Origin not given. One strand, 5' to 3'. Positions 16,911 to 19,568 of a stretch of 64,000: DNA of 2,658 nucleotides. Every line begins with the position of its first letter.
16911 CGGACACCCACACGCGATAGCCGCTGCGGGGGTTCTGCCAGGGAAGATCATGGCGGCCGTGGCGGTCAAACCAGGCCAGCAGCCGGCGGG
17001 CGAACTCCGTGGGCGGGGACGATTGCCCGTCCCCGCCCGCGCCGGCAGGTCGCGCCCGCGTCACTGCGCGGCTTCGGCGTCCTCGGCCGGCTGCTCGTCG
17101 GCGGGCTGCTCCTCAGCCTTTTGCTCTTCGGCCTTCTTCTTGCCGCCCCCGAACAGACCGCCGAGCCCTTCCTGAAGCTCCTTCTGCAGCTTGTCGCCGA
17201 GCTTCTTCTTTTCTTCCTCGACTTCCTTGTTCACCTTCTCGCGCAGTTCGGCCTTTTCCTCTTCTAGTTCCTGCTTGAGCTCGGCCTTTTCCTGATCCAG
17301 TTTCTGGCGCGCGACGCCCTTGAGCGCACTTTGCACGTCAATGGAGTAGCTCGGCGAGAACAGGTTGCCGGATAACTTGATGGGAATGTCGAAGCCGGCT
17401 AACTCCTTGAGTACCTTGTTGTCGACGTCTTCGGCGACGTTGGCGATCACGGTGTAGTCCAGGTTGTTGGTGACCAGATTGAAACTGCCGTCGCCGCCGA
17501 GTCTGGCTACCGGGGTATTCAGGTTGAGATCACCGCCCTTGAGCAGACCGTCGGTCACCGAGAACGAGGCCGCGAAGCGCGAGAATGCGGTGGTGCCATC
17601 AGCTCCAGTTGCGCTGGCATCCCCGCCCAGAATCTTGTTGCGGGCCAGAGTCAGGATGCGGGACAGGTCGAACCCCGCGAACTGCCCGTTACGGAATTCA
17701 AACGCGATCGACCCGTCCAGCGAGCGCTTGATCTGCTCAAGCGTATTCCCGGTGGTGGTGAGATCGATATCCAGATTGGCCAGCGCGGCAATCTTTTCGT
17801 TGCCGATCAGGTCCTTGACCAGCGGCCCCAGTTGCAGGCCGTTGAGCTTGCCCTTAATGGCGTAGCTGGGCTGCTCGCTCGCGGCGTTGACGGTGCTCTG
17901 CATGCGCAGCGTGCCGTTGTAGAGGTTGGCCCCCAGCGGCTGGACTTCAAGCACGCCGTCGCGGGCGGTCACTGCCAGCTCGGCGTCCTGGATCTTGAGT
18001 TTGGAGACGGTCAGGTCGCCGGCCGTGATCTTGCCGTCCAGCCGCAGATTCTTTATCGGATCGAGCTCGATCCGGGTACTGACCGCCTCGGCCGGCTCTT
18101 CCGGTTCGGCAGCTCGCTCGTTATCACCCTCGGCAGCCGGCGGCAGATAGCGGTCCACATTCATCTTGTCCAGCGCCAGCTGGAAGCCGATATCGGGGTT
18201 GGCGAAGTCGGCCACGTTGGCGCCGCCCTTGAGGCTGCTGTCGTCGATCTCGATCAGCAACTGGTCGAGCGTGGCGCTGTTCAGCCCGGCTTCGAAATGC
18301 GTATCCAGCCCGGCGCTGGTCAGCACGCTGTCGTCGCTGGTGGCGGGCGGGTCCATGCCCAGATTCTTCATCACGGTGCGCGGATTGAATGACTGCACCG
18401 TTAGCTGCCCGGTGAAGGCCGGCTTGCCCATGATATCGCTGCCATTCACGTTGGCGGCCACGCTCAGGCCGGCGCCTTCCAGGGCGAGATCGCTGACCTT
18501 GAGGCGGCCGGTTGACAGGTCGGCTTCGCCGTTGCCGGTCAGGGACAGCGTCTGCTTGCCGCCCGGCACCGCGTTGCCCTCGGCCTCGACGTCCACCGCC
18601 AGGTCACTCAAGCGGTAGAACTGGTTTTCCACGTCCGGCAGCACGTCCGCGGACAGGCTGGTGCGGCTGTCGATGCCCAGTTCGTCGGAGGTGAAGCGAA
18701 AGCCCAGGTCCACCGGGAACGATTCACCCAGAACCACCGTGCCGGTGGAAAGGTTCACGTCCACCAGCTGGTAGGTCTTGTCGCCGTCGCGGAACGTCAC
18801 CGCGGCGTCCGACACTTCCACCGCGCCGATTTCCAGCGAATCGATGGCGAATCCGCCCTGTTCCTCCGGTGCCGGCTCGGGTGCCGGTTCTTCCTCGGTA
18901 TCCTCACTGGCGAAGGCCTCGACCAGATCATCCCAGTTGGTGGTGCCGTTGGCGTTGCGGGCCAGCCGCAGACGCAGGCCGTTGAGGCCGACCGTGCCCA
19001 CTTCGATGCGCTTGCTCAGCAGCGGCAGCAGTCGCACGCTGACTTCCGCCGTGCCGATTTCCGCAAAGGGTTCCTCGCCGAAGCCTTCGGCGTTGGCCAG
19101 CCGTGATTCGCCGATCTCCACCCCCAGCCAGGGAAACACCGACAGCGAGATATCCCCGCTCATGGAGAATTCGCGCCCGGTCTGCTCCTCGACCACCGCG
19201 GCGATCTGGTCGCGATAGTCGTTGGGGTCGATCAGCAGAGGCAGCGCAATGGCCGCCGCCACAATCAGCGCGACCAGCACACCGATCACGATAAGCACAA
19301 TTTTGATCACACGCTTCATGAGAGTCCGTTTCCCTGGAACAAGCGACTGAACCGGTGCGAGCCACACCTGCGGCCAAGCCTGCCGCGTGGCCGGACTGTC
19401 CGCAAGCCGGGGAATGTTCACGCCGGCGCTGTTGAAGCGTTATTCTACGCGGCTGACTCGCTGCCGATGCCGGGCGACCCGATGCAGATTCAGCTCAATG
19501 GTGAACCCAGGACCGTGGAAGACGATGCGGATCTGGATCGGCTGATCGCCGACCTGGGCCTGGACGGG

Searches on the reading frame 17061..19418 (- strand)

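Call 41: search_protein_families(library=pfam, proteins=[window:17061-19418:-], max_evalue=0.00001)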
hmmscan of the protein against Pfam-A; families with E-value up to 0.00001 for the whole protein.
window:17061-19418:- (785 aa): 3 families
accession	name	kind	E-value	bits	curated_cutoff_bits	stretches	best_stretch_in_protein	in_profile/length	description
PF05170.20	AsmA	-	2.2e-71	241.9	29.8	1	34-627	1-603/607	AsmA family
PF13116.12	YhdP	-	2.4e-18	65.9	46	1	382-658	906-1169/1224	YhdP protein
PF05359.17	DUF748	-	6.9e-15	54.6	50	1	33-214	10-171/1037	Domain of Unknown Function (DUF748)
